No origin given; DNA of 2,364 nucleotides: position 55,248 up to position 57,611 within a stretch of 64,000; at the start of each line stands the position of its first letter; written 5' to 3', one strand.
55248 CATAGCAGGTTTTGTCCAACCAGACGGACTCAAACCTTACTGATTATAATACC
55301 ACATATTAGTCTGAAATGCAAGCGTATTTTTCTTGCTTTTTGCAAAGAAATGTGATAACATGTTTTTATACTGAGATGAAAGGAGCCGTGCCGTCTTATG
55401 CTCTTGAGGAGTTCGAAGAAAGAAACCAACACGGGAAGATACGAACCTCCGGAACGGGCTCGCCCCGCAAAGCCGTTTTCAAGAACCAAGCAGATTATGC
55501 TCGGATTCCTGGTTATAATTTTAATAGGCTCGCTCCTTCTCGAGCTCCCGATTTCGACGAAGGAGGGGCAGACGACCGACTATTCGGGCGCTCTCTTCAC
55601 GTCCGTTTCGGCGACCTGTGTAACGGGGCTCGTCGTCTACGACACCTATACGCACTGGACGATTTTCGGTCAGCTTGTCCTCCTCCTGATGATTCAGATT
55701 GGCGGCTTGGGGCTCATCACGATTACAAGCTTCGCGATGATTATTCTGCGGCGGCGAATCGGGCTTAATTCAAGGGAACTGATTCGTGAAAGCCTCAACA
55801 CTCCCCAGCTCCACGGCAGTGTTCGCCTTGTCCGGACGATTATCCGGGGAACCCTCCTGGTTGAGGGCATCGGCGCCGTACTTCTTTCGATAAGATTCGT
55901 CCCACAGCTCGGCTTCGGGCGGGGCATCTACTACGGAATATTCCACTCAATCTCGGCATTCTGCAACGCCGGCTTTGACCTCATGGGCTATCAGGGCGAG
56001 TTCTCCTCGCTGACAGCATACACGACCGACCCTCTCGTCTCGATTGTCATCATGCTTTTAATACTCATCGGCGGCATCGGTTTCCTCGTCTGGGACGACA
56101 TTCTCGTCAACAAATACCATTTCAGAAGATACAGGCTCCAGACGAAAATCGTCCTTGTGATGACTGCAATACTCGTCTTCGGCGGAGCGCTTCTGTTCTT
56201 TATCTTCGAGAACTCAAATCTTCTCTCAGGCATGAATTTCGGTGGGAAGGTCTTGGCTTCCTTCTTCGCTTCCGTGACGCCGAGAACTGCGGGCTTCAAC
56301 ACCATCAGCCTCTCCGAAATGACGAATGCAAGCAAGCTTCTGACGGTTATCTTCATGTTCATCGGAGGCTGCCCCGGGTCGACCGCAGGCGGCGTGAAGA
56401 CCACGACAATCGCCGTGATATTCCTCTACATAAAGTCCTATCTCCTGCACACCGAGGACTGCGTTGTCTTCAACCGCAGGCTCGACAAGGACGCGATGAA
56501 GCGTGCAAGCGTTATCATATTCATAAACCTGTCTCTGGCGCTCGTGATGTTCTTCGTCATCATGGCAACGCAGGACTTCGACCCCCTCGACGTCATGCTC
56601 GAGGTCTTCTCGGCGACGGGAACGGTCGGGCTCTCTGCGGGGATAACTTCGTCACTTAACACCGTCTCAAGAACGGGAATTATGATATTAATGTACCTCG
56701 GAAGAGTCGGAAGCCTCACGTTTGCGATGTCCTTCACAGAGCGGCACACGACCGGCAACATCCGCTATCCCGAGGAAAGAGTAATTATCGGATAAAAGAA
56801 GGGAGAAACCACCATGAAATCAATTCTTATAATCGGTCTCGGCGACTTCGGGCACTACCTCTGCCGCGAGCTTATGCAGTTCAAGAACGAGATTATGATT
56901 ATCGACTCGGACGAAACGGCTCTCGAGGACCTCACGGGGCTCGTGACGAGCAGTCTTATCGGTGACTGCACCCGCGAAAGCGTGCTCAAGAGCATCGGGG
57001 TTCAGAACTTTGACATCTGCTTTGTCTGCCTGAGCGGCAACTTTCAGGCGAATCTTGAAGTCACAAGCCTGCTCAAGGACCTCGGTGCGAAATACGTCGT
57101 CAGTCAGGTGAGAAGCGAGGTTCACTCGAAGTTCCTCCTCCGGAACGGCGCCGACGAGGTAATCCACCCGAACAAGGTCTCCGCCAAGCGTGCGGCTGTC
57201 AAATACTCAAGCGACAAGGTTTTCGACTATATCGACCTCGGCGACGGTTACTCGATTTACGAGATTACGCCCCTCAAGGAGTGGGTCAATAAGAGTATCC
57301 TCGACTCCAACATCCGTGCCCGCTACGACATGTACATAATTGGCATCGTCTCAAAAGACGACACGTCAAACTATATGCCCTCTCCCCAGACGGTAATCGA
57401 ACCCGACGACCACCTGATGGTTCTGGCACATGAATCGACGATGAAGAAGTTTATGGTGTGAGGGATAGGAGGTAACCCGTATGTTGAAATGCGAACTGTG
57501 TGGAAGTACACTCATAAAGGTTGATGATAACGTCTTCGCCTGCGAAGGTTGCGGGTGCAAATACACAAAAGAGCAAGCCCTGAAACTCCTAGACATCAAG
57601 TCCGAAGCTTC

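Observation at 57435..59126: Recombinase-less 1.67-kb cassette (zinc-ribbon LRR protein + kinase-fold protein) inserted in the last codons of trkA, flanked by 27-bp perfect direct repeats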

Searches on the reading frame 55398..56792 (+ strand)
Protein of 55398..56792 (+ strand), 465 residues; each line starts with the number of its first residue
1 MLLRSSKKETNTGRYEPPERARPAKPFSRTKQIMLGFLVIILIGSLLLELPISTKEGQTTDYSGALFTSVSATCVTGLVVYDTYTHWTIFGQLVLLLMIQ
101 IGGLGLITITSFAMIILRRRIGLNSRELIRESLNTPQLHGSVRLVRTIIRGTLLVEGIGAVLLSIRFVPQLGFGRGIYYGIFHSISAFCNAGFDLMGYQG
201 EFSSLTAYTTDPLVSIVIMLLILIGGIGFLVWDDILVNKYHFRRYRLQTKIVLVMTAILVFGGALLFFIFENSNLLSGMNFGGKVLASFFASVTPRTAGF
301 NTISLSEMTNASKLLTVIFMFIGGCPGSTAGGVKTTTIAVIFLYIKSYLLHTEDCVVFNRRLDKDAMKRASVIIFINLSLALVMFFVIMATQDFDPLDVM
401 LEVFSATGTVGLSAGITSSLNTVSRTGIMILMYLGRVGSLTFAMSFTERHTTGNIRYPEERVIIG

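Call 7: search_protein_families(library=pfam, proteins=[window:55398-56792:+], max_evalue=0.1)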
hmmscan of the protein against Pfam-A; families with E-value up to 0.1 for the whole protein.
window:55398-56792:+ (465 aa): 1 family
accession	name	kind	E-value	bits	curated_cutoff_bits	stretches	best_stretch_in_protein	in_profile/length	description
PF02386.22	TrkH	-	9.5e-59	199.6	27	1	52-449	56-493/502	Cation transport protein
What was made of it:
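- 55398..56795 (+): trkH, first gene of the host operon that must supply the promoter. Pfam TrkH 9.5e-59 (call 7).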

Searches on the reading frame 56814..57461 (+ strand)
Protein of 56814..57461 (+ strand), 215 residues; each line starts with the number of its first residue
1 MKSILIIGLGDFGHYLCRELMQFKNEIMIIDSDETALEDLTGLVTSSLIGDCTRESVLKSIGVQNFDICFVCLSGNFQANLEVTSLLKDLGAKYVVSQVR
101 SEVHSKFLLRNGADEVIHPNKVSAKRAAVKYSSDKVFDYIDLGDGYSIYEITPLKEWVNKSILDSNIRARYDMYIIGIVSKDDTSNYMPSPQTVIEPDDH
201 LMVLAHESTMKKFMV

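Call 7: search_protein_families(library=pfam, proteins=[window:56814-57458:+], max_evalue=0.1)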
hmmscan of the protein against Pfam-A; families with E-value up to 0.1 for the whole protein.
window:56814-57458:+ (215 aa): 4 families
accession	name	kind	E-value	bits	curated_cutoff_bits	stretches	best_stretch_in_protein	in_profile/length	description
PF02254.24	TrkA_N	-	2.1e-25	89.8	23.8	1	4-119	1-116/116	TrkA-N domain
PF02080.26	TrkA_C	-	1e-11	45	27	1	148-213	3-66/71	TrkA-C domain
PF03807.23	F420_oxidored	-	0.011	16.7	21.6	1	4-97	2-90/94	NADP oxidoreductase coenzyme F420-dependent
PF00107.32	ADH_zinc_N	-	0.011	16.1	31.8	1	84-138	7-64/129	Zinc-binding dehydrogenase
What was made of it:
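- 56814..57461 (+): trkA (215 aa), intact; its last 9 codons lie in the left repeat. Pfam TrkA_N 2.1e-25 and TrkA_C 1e-11 (call 7).
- Checked: Genes: the left copy ends trkA (56814-57461; TrkA_N and TrkA_C, call 7).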

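Call 9: search_protein_families(library=ncbifam, proteins=[window:56814-57458:+], max_evalue=0.1)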
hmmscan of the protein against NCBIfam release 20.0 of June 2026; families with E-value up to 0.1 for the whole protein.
window:56814-57458:+ (215 aa): 20 families
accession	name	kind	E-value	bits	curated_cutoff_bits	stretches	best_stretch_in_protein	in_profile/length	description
NF007039.0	PRK09496.3-2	equivalog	1.2e-19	70.5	293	1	4-212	3-215/446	Trk system potassium transporter TrkA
NF007041.0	PRK09496.3-4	equivalog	2e-16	59.8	386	1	1-211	227-437/450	Trk system potassium transporter TrkA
NF007033.0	PRK09496.1-5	equivalog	1.3e-13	50.8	338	1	4-213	3-216/449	Trk system potassium transporter TrkA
NF007038.0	PRK09496.2-6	equivalog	2.3e-12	46.4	374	1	4-203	3-207/445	Trk system potassium transporter TrkA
NF007032.0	PRK09496.1-4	equivalog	3.4e-12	46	309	1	2-123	232-353/457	Trk system potassium transporter TrkA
NF007043.0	PRK09496.3-6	equivalog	6.6e-12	44.9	384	1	2-210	232-437/445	Trk system potassium transporter TrkA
NF007034.0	PRK09496.2-1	subfamily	9.7e-12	44.5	344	1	2-210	228-438/445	Trk system potassium transporter TrkA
NF007031.0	PRK09496.1-2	equivalog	2.1e-11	43.6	289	1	2-212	234-446/458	Trk system potassium transporter TrkA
NF007040.0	PRK09496.3-3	equivalog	2.6e-09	36.2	455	1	2-214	4-223/462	Trk system potassium transporter TrkA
NF007042.0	PRK09496.3-5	equivalog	7.7e-09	34.7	467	1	24-211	269-456/466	Trk system potassium transporter TrkA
NF007036.0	PRK09496.2-3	subfamily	9e-09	34.6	407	1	2-212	231-442/448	Trk system potassium transporter TrkA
NF007035.0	PRK09496.2-2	equivalog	1.1e-07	31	521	1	4-208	3-211/455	Trk system potassium transporter TrkA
NF007030.0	PRK09496.1-1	equivalog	1.3e-07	30.6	371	1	2-128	233-361/458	Trk system potassium transporter TrkA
NF002973.0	PRK03659.1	equivalog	4.9e-06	25.4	804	1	4-115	403-514/602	glutathione-regulated potassium-efflux system protein KefB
NF002924.0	PRK03562.1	equivalog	7.2e-06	24.7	752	1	3-104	404-505/623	glutathione-regulated potassium-efflux system protein KefC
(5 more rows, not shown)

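Call 10: find_encoding_contigs(protein=window:56814-57461:+, flank=6000, max_places=10)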
Protein window:56814-57461:+ (215 aa): 6 contigs read that carry it; 4 places shown.
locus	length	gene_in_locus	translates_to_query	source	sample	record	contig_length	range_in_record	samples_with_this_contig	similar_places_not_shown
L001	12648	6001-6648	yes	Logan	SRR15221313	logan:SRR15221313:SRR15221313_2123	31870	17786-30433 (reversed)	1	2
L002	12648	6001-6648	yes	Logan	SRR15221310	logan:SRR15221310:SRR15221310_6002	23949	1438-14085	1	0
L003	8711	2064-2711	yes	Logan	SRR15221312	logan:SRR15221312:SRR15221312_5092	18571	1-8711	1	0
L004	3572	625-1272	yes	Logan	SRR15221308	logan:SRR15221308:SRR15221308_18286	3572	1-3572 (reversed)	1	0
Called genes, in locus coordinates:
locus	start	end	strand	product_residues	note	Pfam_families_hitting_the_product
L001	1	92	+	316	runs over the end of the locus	PF04542:Sigma70_r2, PF14285:DUF4367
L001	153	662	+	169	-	-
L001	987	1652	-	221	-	PF06964:Alpha-L-AF_C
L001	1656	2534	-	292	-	PF22848:ASD1_dom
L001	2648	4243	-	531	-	PF00009:GTP_EFTU, PF01926:MMR_HSR1 (weak), PF22042:EF-G_D2, PF03144:GTP_EFTU_D2, PF16658:RF3_C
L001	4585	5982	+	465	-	PF02386:TrkH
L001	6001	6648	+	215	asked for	PF02254:TrkA_N, PF02080:TrkA_C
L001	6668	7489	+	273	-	PF13306:LRR_5, PF13855:LRR_8 (faint)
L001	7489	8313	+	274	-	-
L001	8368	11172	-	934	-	PF02687:FtsX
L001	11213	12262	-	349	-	PF01551:Peptidase_M23 (faint), PF00364:Biotin_lipoyl (faint), PF25917:BSH_RND (weak), PF25973:BSH_CzcB (weak), PF25984:BSH_YknX (weak), PF25967:RND-MFP_C (weak), PF25975:CzcB_C, PF25989:YknX_C (weak)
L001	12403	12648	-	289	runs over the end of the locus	PF04383:KilA-N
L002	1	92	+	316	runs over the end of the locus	PF04542:Sigma70_r2, PF14285:DUF4367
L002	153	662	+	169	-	-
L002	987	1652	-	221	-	PF06964:Alpha-L-AF_C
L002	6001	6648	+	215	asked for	PF02254:TrkA_N, PF02080:TrkA_C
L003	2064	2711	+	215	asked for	PF02254:TrkA_N, PF02080:TrkA_C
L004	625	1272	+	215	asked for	PF02254:TrkA_N, PF02080:TrkA_C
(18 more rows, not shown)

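Call 13: find_related_loci(query=window:56814-57458:+, collection=genome_contigs, flank=6000)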
Query window:56814-57458:+ (215 aa) in genome_contigs; peptide patterns used: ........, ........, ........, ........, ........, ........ (x = any residue, [..] = any of these).
43 stretches matched a pattern; 17 encode a relative of the query (tblastn E <= 1e-3); 15 distinct loci.
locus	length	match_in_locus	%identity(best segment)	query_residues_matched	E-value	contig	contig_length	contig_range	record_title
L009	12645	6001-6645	99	1-215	2e-145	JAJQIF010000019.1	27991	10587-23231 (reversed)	MAG: Oscillospiraceae bacterium isolate U.9_1 NODE_226_length_27991_cov_14.109536, whole genome shotgun sequence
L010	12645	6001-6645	99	1-215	2e-145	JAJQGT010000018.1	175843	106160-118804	MAG: Oscillospiraceae bacterium isolate U.3_2 NODE_7_length_175843_cov_43.747195, whole genome shotgun sequence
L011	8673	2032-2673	94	1-214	6e-140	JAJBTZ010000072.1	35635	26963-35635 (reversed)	MAG: Ruminococcus sp. isolate U_126910 U_126910=NODE_119_length_35635_cov_17.493620, whole genome shotgun sequence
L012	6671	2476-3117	94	1-214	9e-139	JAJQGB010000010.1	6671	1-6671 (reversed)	MAG: Oscillospiraceae bacterium isolate U.10_1 NODE_770_length_6671_cov_45.030683, whole genome shotgun sequence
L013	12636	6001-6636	94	1-212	4e-138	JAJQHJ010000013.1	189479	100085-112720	MAG: Oscillospiraceae bacterium isolate U.5_2 NODE_4_length_189479_cov_39.170496, whole genome shotgun sequence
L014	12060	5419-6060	93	1-214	2e-136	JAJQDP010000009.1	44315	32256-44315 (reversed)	MAG: Oscillospiraceae bacterium isolate MI.11_1 NODE_90_length_44315_cov_81.573294, whole genome shotgun sequence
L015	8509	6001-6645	90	1-215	7e-134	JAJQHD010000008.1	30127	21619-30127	MAG: Oscillospiraceae bacterium isolate U.4_5 NODE_182_length_30127_cov_41.674415, whole genome shotgun sequence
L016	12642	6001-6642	88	1-214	2e-131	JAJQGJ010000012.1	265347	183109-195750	MAG: Oscillospiraceae bacterium isolate U.11_4 NODE_3_length_265347_cov_53.850440, whole genome shotgun sequence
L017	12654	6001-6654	71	1-214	2e-107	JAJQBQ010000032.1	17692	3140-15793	MAG: Lachnospiraceae bacterium isolate C.4_2 NODE_495_length_17692_cov_18.267222, whole genome shotgun sequence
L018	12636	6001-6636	90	1-212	2e-133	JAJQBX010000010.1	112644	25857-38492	MAG: Oscillospiraceae bacterium isolate C.5_3 NODE_27_length_112644_cov_90.535576, whole genome shotgun sequence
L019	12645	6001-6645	99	1-215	3e-145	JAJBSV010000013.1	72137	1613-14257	MAG: Ruminococcus sp. isolate U_126731 U_126731=NODE_24_length_72137_cov_43.880664, whole genome shotgun sequence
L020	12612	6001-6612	48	1-205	1e-67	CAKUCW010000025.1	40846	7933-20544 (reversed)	MAG: uncultured Clostridia bacterium isolate REFINED_METABAT215_TOP10_CONTIGS_1500_ASSEMBLY_K77_MERGED__Hadza_MoBio_hadz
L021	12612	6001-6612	48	1-205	7e-67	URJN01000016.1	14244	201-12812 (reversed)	uncultured Clostridiales bacterium isolate UMGS1056 genome assembly, contig: NODE_2872_length_14244_cov_5.968165, whole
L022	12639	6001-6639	45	1-214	2e-65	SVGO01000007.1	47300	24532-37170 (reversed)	MAG: Clostridiales bacterium isolate SIG360 NODE_4244_length_47300_cov_2.129481, whole genome shotgun sequence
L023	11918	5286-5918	39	1-212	4e-54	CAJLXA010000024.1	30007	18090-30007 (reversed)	MAG TPA_asm: uncultured Clostridiales bacterium isolate ERR321584-bin.35 genome assembly, contig: NODE_999_length_30007_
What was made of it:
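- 56814..57461 (+): It is 99% identical to the TrkA of the empty-site genomes L009, L010 and L019 (call 13).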

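Call 73: list_cluster_members(proteins=[window:56814-57458:+, window:58302-59123:+, window:57481-58299:+])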
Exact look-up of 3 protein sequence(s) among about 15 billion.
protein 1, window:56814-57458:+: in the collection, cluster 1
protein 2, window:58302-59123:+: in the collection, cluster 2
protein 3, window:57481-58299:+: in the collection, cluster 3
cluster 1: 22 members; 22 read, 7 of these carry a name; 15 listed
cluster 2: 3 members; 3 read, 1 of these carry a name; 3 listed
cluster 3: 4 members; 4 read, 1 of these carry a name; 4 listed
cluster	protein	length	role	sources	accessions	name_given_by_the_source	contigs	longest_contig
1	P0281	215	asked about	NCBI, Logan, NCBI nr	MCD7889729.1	MAG: TrkA family potassium uptake protein [Oscillospiraceae bacterium] | TrkA family potassium uptake protein [Oscillospiraceae bacterium]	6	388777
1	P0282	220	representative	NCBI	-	-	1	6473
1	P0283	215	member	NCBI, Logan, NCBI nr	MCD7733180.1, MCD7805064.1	MAG: TrkA family potassium uptake protein [Oscillospiraceae bacterium] | TrkA family potassium uptake protein [Oscillospiraceae bacterium]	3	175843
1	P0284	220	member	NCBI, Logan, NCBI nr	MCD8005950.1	MAG: TrkA family potassium uptake protein [Oscillospiraceae bacterium] | TrkA family potassium uptake protein [Oscillospiraceae bacterium]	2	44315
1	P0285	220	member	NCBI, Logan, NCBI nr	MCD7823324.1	MAG: TrkA family potassium uptake protein [Oscillospiraceae bacterium] | TrkA family potassium uptake protein [Oscillospiraceae bacterium]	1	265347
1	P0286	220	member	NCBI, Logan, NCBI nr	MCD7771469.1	MAG: TrkA family potassium uptake protein [Oscillospiraceae bacterium] | TrkA family potassium uptake protein [Oscillospiraceae bacterium]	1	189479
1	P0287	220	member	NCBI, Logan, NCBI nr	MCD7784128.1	MAG: TrkA family potassium uptake protein [Oscillospiraceae bacterium] | TrkA family potassium uptake protein [Oscillospiraceae bacterium]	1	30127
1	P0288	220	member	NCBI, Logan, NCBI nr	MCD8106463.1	MAG: TrkA family potassium uptake protein [Oscillospiraceae bacterium] | TrkA family potassium uptake protein [Oscillospiraceae bacterium]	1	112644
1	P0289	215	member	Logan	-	-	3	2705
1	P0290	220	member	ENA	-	-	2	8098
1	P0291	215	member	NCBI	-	-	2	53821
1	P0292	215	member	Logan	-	-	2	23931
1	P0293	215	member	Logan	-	-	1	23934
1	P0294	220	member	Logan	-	-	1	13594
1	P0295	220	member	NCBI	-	-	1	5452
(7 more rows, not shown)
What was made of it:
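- The source is a metagenome-assembled genome (call 73).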

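Call 74: find_encoding_contigs(protein=P0291, flank=5000, max_places=6)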
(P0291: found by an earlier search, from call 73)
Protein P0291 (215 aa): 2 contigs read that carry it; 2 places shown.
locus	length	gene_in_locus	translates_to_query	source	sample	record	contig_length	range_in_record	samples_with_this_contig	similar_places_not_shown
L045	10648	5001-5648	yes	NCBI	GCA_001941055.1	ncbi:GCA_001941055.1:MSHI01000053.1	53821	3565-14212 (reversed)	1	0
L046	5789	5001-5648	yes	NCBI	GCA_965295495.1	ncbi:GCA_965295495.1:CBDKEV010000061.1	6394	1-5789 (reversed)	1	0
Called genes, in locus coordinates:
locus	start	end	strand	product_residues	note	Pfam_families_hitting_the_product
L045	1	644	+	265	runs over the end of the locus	PF12784:PDDEXK_2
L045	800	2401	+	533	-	PF00009:GTP_EFTU, PF01926:MMR_HSR1 (weak), PF22042:EF-G_D2, PF03144:GTP_EFTU_D2, PF16658:RF3_C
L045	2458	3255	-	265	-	PF12784:PDDEXK_2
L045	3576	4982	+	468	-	PF02386:TrkH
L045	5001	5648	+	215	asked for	PF02254:TrkA_N, PF02080:TrkA_C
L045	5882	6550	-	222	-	PF02463:SMC_N (faint), PF00005:ABC_tran, PF13304:AAA_21 (faint)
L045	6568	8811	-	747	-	PF02687:FtsX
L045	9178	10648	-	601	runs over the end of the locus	PF00005:ABC_tran, PF02463:SMC_N (faint), PF13304:AAA_21 (faint)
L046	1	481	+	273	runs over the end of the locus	PF12784:PDDEXK_2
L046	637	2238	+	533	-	PF00009:GTP_EFTU, PF01926:MMR_HSR1 (weak), PF22042:EF-G_D2, PF03144:GTP_EFTU_D2, PF16658:RF3_C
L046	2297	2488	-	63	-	-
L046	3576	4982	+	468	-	PF02386:TrkH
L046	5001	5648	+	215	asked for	PF02254:TrkA_N, PF02080:TrkA_C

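Call 76: find_encoding_contigs(protein=P0289, flank=3000, max_places=6)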
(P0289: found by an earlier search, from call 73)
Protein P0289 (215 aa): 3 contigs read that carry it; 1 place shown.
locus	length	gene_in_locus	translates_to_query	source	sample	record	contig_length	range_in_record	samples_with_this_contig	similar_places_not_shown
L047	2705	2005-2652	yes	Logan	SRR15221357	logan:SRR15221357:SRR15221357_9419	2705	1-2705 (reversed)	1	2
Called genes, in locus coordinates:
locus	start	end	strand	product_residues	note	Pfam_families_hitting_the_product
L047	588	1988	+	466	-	PF02386:TrkH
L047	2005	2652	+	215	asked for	PF02254:TrkA_N, PF02080:TrkA_C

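Call 82: search_protein_families(library=pfam, proteins=[L011:2991-4757:-, L011:4889-6277:-, L011:6290-6676:-, L011:6833-7537:-, L012:3191-3532:-, L012:3839-5983:+, L014:6367-7731:+, L014:8319-9434:-, L014:10259-11308:-, L014:7919-8302:-], max_evalue=0.0001)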
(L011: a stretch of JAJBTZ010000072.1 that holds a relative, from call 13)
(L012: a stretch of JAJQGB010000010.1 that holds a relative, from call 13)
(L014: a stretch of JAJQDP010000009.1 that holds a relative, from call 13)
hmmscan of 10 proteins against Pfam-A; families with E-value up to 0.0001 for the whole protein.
L011:2991-4757:- (589 aa): 4 families
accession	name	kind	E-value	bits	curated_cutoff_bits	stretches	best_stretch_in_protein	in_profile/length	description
PF00152.25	tRNA-synt_2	-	3.6e-120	401.1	25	1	125-561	2-307/308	tRNA synthetases class II (D, K and N)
PF02938.19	GAD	-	1e-21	77.4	23.4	1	315-406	1-92/95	GAD domain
PF01336.31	tRNA_anti-codon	-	6.4e-14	52.1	27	1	24-107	1-75/75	OB-fold nucleic acid binding domain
PF01409.25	tRNA-synt_2d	-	3.6e-07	30.4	19.8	0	215-265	104-156/246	tRNA synthetases class II core domain (F)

L011:4889-6277:- (463 aa): 5 families
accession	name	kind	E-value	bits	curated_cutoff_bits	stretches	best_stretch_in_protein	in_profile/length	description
PF13393.11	tRNA-synt_His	-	5.7e-49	167.4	25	1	40-342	1-308/308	Histidyl-tRNA synthetase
PF00587.30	tRNA-synt_2b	-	3.8e-22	79.7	29.3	1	98-344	1-173/179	tRNA synthetase class II core domain (G, H, P, S and T)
PF03129.25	HGTP_anticodon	-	5.4e-14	52.6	21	1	361-445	2-89/94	Anticodon binding domain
PF00152.25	tRNA-synt_2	-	3.8e-09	36.5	25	1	122-215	81-170/308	tRNA synthetases class II (D, K and N)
PF01409.25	tRNA-synt_2d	-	1.1e-05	25.5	19.8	0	58-189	25-157/246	tRNA synthetases class II core domain (F)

L011:6290-6676:- (129 aa): 1 family
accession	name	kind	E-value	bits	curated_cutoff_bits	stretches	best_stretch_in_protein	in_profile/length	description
PF02142.27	MGS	-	4.6e-12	46.3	24.1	1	17-107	4-94/94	MGS-like domain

L011:6833-7537:- (235 aa): 0 families

L012:3191-3532:- (114 aa): 1 family
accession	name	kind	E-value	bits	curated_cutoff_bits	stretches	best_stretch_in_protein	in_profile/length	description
PF05016.21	ParE_toxin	-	9.8e-08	32.9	23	1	18-109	1-89/89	ParE toxin of type II toxin-antitoxin system, parDE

L012:3839-5983:+ (715 aa): 0 families

L014:6367-7731:+ (455 aa): 1 family
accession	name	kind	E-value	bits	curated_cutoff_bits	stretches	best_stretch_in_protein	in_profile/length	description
PF01554.23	MatE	-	1.5e-45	155.2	24.9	2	253-411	1-158/161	MatE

L014:8319-9434:- (372 aa): 0 families

L014:10259-11308:- (350 aa): 0 families

L014:7919-8302:- (128 aa): 0 families
